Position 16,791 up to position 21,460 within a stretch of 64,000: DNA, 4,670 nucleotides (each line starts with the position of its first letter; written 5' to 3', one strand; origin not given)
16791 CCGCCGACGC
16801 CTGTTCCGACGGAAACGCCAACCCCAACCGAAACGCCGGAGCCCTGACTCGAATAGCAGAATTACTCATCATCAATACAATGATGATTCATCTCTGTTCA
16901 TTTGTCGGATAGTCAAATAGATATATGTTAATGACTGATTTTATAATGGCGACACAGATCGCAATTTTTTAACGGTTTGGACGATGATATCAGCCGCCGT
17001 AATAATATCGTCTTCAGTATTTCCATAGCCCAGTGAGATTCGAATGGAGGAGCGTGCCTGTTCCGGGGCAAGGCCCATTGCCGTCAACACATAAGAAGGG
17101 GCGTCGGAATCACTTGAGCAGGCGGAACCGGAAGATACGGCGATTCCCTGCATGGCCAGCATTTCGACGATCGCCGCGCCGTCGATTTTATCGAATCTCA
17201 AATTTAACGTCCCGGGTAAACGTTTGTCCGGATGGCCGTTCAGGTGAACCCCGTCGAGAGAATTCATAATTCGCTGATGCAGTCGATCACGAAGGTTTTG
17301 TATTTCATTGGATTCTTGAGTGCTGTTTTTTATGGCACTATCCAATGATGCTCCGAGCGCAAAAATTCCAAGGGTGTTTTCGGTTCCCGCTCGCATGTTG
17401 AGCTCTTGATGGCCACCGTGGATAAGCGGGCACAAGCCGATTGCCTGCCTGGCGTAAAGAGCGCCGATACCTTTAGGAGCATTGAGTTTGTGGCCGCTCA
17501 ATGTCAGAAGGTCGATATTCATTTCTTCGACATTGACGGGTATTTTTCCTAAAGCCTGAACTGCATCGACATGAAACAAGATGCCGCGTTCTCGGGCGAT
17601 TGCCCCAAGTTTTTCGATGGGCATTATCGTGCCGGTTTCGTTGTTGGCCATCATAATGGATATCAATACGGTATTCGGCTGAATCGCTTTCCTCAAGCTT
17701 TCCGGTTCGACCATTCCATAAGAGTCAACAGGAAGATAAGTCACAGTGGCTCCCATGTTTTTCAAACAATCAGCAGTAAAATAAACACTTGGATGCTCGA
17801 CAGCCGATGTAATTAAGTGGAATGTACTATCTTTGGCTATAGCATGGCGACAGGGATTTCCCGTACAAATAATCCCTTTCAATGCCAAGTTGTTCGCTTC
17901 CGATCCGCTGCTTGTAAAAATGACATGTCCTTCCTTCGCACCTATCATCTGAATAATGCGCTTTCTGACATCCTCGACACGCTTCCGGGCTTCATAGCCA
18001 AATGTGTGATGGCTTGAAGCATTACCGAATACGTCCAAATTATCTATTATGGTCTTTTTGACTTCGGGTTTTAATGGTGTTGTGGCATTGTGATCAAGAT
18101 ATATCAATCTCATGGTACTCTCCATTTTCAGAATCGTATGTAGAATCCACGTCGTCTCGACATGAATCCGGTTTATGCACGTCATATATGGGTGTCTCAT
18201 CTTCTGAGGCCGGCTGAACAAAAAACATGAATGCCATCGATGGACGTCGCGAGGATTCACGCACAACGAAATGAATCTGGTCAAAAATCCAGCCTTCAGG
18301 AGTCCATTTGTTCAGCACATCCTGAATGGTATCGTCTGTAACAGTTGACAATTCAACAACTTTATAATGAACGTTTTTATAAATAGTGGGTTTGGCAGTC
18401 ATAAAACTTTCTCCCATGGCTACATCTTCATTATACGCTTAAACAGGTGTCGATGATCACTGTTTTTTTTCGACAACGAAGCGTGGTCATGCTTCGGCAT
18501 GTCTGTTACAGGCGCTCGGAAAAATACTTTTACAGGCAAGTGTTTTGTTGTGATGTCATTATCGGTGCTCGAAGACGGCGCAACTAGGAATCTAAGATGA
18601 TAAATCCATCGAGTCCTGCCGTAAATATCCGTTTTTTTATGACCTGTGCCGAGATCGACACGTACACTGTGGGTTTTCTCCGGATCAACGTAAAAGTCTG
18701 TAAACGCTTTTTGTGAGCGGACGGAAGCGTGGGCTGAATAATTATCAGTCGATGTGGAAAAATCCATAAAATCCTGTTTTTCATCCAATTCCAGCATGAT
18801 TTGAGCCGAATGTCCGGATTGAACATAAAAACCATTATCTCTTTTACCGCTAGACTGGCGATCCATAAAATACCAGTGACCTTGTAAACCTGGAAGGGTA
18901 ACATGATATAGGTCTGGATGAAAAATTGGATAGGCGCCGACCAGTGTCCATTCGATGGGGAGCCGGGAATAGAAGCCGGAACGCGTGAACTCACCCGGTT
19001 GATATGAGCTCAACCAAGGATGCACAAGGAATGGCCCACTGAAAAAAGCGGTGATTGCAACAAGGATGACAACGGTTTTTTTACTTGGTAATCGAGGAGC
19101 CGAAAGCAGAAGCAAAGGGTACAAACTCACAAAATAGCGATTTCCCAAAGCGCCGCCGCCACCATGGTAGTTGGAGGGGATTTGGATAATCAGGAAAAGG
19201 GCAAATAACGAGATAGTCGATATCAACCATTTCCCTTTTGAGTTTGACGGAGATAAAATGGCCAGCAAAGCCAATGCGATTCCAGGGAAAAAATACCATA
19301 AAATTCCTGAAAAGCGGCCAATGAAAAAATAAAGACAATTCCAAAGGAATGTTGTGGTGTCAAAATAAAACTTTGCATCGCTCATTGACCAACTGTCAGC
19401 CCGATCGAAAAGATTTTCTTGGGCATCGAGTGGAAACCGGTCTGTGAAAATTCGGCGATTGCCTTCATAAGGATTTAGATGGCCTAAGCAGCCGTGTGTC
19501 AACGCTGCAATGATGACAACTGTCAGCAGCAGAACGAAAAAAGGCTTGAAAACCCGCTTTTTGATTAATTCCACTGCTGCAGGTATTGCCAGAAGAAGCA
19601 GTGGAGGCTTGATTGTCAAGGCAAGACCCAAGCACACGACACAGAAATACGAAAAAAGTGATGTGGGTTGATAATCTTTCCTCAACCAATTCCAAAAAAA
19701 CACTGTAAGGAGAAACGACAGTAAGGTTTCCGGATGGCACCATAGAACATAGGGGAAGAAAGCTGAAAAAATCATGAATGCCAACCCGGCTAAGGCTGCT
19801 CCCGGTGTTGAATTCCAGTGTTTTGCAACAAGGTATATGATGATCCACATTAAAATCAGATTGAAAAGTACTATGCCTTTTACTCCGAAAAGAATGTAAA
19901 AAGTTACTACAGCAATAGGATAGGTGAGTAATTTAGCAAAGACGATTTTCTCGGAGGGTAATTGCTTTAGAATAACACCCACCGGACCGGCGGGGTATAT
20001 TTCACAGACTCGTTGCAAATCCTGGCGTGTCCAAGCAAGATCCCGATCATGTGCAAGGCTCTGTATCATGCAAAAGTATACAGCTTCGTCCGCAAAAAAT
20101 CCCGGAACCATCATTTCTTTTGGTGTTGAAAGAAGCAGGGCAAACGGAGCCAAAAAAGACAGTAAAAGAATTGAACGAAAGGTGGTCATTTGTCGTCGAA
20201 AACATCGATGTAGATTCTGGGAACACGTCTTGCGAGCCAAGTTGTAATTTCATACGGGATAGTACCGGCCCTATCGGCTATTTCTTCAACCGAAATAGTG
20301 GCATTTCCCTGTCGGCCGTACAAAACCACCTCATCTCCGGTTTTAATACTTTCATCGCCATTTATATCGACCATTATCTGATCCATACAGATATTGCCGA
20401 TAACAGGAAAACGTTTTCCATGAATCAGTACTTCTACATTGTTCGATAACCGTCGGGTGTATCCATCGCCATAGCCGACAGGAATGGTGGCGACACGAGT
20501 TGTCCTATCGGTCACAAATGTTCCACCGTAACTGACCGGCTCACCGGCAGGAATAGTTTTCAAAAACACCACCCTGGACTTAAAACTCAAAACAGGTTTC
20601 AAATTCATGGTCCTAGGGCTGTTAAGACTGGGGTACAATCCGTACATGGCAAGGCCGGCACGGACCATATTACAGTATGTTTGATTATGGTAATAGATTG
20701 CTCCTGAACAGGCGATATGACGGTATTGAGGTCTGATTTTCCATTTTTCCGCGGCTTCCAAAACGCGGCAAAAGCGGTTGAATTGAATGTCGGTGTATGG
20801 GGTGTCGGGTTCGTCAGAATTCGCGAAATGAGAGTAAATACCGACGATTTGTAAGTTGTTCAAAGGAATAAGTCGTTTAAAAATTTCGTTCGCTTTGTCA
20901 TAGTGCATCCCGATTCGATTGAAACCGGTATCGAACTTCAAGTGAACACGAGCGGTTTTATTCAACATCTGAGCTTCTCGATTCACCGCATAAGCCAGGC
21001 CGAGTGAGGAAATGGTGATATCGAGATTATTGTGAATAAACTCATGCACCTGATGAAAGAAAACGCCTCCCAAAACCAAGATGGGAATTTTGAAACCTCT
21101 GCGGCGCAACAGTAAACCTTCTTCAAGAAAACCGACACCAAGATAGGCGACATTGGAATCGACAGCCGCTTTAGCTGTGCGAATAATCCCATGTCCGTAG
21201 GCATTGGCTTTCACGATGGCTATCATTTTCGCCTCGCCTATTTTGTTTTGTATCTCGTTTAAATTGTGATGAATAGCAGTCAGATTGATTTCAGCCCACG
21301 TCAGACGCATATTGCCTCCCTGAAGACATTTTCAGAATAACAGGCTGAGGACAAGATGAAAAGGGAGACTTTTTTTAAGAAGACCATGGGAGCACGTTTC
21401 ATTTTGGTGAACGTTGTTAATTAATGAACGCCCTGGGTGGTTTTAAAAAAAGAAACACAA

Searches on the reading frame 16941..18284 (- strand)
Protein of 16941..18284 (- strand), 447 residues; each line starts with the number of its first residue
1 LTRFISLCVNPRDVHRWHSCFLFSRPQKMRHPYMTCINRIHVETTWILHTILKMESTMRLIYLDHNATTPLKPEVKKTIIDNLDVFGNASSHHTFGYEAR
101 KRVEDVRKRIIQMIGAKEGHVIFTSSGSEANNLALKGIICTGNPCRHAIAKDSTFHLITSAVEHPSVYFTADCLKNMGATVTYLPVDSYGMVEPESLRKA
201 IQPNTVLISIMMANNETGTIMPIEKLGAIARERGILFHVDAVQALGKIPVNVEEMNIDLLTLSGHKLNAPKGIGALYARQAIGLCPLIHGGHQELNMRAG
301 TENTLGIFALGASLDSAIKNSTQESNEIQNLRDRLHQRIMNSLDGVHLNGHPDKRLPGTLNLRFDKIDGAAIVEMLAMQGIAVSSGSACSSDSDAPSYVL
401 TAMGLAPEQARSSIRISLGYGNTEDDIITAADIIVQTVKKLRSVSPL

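Call 73: search_protein_families(library=pfam, proteins=[window:16941-18284:-], max_evalue=0.00001)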
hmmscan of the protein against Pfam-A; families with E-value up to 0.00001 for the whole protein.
window:16941-18284:- (447 aa): 3 families
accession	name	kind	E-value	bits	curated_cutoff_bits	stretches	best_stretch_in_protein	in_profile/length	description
PF00266.25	Aminotran_5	-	7e-77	259.3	21.5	1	61-427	1-368/371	Aminotransferase class-V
PF01212.27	Beta_elim_lyase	-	1.2e-09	38.4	27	1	97-266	28-199/288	Beta-eliminating lyase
PF01041.23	DegT_DnrJ_EryC1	-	7.7e-09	35.7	19.8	1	108-246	31-151/360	DegT/DnrJ/EryC1/StrS aminotransferase family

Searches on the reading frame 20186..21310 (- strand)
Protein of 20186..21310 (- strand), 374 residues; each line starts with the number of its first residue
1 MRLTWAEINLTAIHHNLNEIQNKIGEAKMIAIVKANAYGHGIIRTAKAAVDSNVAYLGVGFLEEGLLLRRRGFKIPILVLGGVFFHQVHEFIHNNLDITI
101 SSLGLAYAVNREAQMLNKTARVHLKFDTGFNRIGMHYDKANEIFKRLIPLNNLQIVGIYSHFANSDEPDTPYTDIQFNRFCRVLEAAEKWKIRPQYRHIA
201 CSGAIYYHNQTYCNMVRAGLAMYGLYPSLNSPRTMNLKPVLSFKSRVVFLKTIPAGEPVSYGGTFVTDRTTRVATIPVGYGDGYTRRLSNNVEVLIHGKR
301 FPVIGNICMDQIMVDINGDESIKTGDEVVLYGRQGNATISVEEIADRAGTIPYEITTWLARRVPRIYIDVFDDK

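Call 73: search_protein_families(library=pfam, proteins=[window:20186-21310:-], max_evalue=0.00001)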
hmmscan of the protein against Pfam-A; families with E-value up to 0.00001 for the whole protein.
window:20186-21310:- (374 aa): 2 families
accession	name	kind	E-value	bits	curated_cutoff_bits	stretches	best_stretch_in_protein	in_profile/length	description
PF01168.26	Ala_racemase_N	-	7.1e-65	219.2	24.1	1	8-227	1-220/220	Alanine racemase, N-terminal domain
PF00842.27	Ala_racemase_C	-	5.1e-51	172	25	1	240-367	1-127/127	Alanine racemase, C-terminal domain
